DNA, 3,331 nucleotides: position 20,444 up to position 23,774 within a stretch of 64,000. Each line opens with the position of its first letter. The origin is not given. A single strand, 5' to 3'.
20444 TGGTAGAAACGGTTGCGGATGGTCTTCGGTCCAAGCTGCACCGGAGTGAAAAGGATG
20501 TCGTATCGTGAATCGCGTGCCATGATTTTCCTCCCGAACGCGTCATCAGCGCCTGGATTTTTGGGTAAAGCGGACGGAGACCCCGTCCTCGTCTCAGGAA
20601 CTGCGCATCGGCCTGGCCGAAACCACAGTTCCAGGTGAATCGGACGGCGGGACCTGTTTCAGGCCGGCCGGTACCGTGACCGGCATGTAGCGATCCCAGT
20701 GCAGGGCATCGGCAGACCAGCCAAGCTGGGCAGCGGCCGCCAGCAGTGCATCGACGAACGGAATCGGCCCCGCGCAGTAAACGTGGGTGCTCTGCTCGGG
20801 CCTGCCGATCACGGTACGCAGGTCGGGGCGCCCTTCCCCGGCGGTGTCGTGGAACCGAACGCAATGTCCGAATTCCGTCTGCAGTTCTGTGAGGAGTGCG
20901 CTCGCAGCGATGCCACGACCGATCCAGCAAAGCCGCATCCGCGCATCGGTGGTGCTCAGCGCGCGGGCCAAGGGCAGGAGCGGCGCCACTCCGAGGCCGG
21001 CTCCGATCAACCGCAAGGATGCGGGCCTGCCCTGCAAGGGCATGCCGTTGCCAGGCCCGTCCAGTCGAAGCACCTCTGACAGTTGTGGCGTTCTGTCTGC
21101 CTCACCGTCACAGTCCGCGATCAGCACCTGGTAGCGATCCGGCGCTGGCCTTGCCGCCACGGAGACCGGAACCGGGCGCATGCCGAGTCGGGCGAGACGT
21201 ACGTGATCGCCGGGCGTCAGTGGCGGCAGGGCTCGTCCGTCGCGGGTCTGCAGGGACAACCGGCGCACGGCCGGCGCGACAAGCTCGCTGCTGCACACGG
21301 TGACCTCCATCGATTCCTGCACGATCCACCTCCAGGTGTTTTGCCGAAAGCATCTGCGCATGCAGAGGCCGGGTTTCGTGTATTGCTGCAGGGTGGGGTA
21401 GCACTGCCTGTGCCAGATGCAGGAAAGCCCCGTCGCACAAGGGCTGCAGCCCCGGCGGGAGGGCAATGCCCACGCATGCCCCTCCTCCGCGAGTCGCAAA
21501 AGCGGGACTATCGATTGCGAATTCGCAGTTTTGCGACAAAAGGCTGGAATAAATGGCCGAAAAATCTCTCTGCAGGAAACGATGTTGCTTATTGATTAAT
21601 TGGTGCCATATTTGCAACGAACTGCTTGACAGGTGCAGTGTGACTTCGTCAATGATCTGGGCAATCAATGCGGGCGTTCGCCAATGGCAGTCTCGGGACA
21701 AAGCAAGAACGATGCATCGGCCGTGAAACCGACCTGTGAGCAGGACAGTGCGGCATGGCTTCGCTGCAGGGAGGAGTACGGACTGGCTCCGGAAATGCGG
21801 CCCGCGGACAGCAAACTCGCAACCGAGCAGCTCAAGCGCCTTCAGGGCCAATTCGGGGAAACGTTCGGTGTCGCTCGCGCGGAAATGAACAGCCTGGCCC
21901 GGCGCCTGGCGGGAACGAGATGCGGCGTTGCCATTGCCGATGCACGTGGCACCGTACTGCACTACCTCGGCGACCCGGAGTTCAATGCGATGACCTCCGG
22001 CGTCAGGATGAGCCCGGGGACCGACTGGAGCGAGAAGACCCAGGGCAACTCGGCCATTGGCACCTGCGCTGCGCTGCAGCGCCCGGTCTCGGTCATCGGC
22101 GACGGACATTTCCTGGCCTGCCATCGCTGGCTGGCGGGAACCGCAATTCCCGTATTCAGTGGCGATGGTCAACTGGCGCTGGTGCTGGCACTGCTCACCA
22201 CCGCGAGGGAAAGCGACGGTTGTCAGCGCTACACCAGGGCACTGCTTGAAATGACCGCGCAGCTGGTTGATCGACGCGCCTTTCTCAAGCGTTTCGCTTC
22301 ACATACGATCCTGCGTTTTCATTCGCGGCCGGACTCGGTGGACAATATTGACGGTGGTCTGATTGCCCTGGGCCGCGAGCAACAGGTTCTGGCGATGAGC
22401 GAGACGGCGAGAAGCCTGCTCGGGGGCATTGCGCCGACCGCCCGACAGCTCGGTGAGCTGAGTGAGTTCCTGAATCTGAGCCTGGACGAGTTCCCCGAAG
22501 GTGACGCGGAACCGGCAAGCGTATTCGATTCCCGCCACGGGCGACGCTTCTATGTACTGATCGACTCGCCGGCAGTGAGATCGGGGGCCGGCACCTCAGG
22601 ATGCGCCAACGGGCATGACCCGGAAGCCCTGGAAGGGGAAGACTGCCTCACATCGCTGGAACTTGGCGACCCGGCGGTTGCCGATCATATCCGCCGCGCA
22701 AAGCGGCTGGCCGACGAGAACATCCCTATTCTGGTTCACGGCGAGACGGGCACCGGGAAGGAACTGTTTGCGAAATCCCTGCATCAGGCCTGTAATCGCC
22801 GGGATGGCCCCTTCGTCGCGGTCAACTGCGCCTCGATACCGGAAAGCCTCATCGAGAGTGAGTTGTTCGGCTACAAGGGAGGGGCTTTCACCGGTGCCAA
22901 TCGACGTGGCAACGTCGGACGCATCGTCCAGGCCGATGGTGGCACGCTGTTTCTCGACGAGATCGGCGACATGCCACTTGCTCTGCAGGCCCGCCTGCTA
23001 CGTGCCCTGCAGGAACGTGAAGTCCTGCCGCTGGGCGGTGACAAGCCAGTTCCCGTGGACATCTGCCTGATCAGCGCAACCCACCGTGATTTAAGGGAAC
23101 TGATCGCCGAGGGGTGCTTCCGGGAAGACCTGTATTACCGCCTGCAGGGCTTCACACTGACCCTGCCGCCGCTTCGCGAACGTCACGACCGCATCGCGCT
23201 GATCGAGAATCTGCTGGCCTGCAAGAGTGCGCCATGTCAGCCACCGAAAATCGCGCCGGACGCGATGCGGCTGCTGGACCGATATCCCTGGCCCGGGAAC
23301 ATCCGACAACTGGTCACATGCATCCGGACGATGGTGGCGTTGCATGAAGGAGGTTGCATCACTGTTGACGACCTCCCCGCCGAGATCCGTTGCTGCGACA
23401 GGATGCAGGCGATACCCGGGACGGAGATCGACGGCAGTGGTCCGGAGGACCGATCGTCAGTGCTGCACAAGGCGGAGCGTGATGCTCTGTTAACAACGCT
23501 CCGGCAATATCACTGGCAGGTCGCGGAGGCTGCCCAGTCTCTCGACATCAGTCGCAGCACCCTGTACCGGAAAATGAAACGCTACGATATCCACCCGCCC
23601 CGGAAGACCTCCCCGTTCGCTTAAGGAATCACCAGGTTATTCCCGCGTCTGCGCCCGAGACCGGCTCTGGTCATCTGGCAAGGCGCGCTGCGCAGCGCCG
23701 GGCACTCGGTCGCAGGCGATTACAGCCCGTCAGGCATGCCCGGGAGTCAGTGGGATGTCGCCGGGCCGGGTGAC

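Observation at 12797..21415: Sigma54-driven six-gene operon: TMADH-family flavoprotein with private ETF, membrane Fe-S oxidoreductase, FNR-like reductase and an embedded repeat protein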

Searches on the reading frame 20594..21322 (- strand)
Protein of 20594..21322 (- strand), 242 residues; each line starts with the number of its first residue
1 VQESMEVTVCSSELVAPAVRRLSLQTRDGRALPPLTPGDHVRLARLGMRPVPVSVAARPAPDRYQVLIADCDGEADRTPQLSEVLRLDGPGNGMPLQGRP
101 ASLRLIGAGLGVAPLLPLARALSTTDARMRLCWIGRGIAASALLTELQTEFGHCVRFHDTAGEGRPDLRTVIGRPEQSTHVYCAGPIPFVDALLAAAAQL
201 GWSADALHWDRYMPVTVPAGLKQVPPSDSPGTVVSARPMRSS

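Call 4: search_protein_families(library=pfam, proteins=[window:20594-21310:-], max_evalue=0.01)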
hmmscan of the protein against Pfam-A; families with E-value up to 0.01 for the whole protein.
window:20594-21310:- (238 aa): 1 family
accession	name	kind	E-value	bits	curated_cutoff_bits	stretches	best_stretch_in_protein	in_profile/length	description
PF22290.1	DmmA-like_N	-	0.002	19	33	1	101-201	23-122/124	Dimethylamine monooxygenase subunit DmmA-like, N-terminal domain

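Call 5: search_protein_families(library=ncbifam, proteins=[window:20594-21310:-], max_evalue=0.01)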
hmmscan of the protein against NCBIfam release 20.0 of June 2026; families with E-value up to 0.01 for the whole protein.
window:20594-21310:- (238 aa): 3 families
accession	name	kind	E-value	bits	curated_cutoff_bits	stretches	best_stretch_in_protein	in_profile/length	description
NF009805.0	PRK13289.1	equivalog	0.004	16.1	432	0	79-130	243-295/399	NO-inducible flavohemoprotein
NF000798.0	PRK00054.1-3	equivalog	0.0067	16.1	219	1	81-189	85-190/244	dihydroorotate dehydrogenase electron transfer subunit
NF045803.1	MethMoxFADbindMmoC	equivalog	0.0088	14.8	500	0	164-210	296-342/343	aromatic/alkene monooxygenase hydroxylase FAD-binding subunit MmoC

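Call 42: find_homologous_proteins(query=window:20594-21322:-, max_evalue=0.001)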
Query window:20594-21322:- (242 aa): 5 proteins with E <= 0.001 among 7795 candidates.
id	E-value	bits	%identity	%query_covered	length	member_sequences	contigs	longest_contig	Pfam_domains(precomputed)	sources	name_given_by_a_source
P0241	2.0e-155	533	100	100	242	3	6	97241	-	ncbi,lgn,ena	-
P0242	4.1e-92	326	64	100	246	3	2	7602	-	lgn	-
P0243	4.1e-86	307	60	100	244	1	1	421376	-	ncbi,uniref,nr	ncbi:hypothetical protein M0534_02220 [Methylonatrum kenyense]|uniref:hypothetical protein n=1 Tax=M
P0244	7.7e-86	306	59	100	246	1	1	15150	PF22290.2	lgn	-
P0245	3.9e-13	68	31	89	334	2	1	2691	PF00111.33,PF00175.27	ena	-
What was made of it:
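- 20594..21322 (-): 242-aa protein with close homologues only in the Methylonatrum lineage. It has a phthalate-dioxygenase-reductase-like FNR fold but lacks the RxYS and GGS flavin motifs and the C-terminal 2Fe-2S domain. Probably a non-catalytic derivative. Only 4 close homologues among 5.8 billion proteins (call 42).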

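Call 54: search_protein_representatives(alignment_id=A5)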
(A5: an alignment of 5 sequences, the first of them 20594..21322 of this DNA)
Query: 5 sequences, 244 profile positions. Proteins with E-value up to 0.001 (for the whole library): 8768; up to 1e-10: 2772; up to 1e-30: 368. The best 150 are listed.
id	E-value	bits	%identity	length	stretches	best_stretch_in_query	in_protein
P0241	2.2e-120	417.1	-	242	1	1-244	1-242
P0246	1.7e-63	230.8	-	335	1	9-244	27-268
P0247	1.3e-47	178.9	-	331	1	8-241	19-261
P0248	1.7e-44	168.6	-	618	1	7-222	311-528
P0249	1.9e-44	168.5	-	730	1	6-244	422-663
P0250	2.9e-44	167.8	-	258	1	8-214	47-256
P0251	5.6e-44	166.9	-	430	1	8-243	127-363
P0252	6.8e-44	166.6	-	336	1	7-198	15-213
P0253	7.7e-44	166.5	-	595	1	6-232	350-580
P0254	1.9e-43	165.2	-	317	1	5-243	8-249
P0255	3.4e-43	164.4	-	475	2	31-242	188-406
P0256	9.4e-43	162.9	-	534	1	7-244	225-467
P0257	2.0e-42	161.8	-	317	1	8-218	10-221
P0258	1.5e-41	158.9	-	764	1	6-244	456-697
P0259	2.7e-41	158.1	-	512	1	7-226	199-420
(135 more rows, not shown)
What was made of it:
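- On FNR / phthalate-dioxygenase-reductase-like reductases (DmmB-like): The profile search finds 8768 relatives, mostly about 320 aa (call 54).
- Close homologues are confined to the Methylonatrum lineage (calls 42, 54).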

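Call 64: predict_structure(alignment_id=A5)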
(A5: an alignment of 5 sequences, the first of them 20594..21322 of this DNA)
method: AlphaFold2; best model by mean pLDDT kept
length: 242 residues; sequences in the alignment: 5
mean_pLDDT: 67.4   pTM: 0.59
mean pLDDT of the five models: 67.4, 64.8, 64.3, 63.6, 63.4
residues with pLDDT >= 90: 13; 70-90: 131; 50-70: 51; < 50: 47
segments of 3 or more residues with pLDDT < 50: 73-75, 91-97, 207-242
pLDDT, mean of each block of 10 residues (from residue 1): 78 75 89 77 76 79 82 59 82 49 77 71 77 69 72 78 77 74 71 79 54 30 28 25 29
secondary structure, 60 per line:
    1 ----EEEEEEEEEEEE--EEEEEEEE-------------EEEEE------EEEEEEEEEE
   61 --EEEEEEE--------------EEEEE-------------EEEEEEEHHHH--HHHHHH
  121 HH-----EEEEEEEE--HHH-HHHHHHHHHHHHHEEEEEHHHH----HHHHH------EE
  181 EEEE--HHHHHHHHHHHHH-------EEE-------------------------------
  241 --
elements in order: E5-16 E19-26 E40-44 E51-60 E63-69 E84-88 E102-108 H109-112 H115-122 E128-135 H142-154 E155-159 H160-163 H168-172 E179-184 H187-199 E207-209

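Call 67: fold_search(model_id=the predicted structure, library=pdb)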
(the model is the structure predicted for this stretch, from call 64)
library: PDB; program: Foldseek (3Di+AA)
matches with E <= 10: 1677; with E <= 0.001: 208
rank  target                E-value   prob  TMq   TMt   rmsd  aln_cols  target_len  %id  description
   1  7ylr                  2.8e-16  1.00  0.70  0.53   3.9       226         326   27  Structure of a bacteria protein (released 2023-06-14)
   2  6kbh                  8.7e-16  1.00  0.70  0.24   5.0       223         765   23  Crystal structure of an intact type IV self-sufficient cytochrome P450 monooxygenase (released 2020-07-01)
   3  6laa                  9.3e-15  1.00  0.65  0.24   3.9       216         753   20  Crystal structure of full-length CYP116B46 from Tepidiphilus thermophilus (released 2020-06-10)
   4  2pia                  1.6e-14  1.00  0.65  0.51   3.9       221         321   24  PHTHALATE DIOXYGENASE REDUCTASE: A MODULAR STRUCTURE FOR ELECTRON TRANSFER FROM PYRIDINE NUCLEOTIDES TO [2FE-2S] (released 1993-04-15)
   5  1gvh                  5.3e-14  1.00  0.62  0.41   5.5       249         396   17  The X-ray structure of ferric Escherichia coli flavohemoglobin reveals an unespected geometry of the distal heme pocket (released 2002-08-06)
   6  9nf0_C                1.1e-12  1.00  0.56  0.49   5.2       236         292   19  Structure of the NADPH-bound Pyrococcus furiosus SHI complex (released 2025-07-09)
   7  6o0a                  1.2e-12  1.00  0.66  0.44   4.1       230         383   18  Crystal structure of flavohemoglobin from Malassezia yamatoensis with bound FAD and heme determined by iron SAD phasing (released 2019-03-06)
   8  9nez_C                1.3e-12  1.00  0.55  0.49   5.2       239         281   18  Structure of the Pyrococcus furiosus SHI complex (released 2025-07-09)
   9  8qt6                  4.0e-12  1.00  0.62  0.40   4.3       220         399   16  Cryo-EM structure of Streptococcus pneumoniae NADPH oxidase (released 2024-07-24)
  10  4eh1_A                4.5e-12  1.00  0.62  0.63   5.0       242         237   15  Crystal Structure of the Flavohem-like-FAD/NAD Binding Domain of Nitric Oxide Dioxygenase from Vibrio cholerae O1 biov (released 2012-04-25)
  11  5ksw_B                6.1e-12  1.00  0.60  0.56   5.2       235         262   17  DHODB-I74D mutant (released 2016-08-03)
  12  8qq1_C                6.9e-12  1.00  0.64  0.71   4.3       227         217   14  SpNOX dehydrogenase domain, mutant F397W in complex with Flavin adenine dinucleotide (FAD) (released 2024-05-08)
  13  8qq1_F                7.9e-12  1.00  0.65  0.71   4.2       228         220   16  SpNOX dehydrogenase domain, mutant F397W in complex with Flavin adenine dinucleotide (FAD) (released 2024-05-08)
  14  2r6h_C                7.9e-12  1.00  0.57  0.49   5.8       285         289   15  Crystal structure of the domain comprising the NAD binding and the FAD binding regions of the NADH:ubiquinone oxidored (released 2007-09-11)
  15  8qq5_A                8.9e-12  1.00  0.63  0.68   4.2       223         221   15  Structure of WT SpNox DH domain: a bacterial NADPH oxidase. (released 2024-05-08)
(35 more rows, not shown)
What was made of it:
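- On FNR / phthalate-dioxygenase-reductase-like reductases (DmmB-like): Foldseek 7ylr 3e-16, CYP116B reductase, 2pia 2e-14, TMq 0.65-0.70 (call 67).
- It has the FNR/PDR fold (call 67).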

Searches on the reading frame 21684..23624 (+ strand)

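Call 82: search_protein_families(library=ncbifam, proteins=[window:21684-23624:+], max_evalue=0.00001)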
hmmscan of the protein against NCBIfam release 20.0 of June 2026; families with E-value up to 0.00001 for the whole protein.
window:21684-23624:+ (646 aa): 26 families (the best 25 are shown)
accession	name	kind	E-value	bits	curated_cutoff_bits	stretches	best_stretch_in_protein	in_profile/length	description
NF041552.1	TF_PrdR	equivalog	3e-98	329.6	795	1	332-635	276-577/577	sigma-54 dependent transcriptional regulator PrdR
TIGR02915.1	PEP_resp_reg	equivalog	3.6e-85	286.5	502.6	1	330-636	146-444/445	PEP-CTERM-box response regulator transcription factor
TIGR01818.1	ntrC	equivalog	4.3e-85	286.2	558.6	1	329-632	140-461/463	nitrogen regulation protein NR(I)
NF038308.1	RNA_repair_RtcR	equivalog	4.5e-83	279.9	650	1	329-634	186-516/530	RNA repair transcriptional activator RtcR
NF008469.0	PRK11361.1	equivalog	1.1e-82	278.1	714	1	329-638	149-458/461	acetoacetate metabolism transcriptional regulator AtoC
TIGR02329.1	propionate_PrpR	equivalog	6e-81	272.6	499.2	1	327-632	215-525/526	propionate catabolism operon regulatory protein PrpR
TIGR01817.1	nifA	equivalog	8.3e-81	272.3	528.85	1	330-637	203-530/534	nif-specific transcriptional activator NifA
NF003451.0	PRK05022.1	equivalog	1.5e-76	258.2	476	1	341-636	208-510/512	nitric oxide reductase transcriptional regulator NorR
NF011953.0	PRK15424.1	equivalog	3.5e-76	256.9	703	1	328-633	223-533/538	propionate catabolism operon regulatory protein PrpR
NF008485.2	PRK11388.1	equivalog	4.3e-75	253.3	551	2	324-638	333-639/643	dihydroxyacetone kinase operon transcriptional regulator DhaR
NF050807.1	TransRegFlbDCaul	equivalog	8.1e-74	249.1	750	1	327-635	122-439/454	sigma-54-dependent transcriptional regulator FlbD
NF011695.0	PRK15115.1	equivalog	3e-69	233.9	763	1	332-559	144-373/445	two-component system response regulator GlrR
NF007689.0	PRK10365.1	equivalog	3.2e-69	233.8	760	1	334-633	150-441/441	sigma-54-dependent response regulator transcription factor ZraR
NF008176.1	PRK10923.1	equivalog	7.7e-69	232.5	620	1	328-633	143-465/469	nitrogen regulation protein NR(I)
NF041946.1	LuxO_transreg_Vib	equivalog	1.8e-67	228.2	800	1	345-635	155-461/463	quorum-sensing sigma-54 dependent transcriptional regulator LuxO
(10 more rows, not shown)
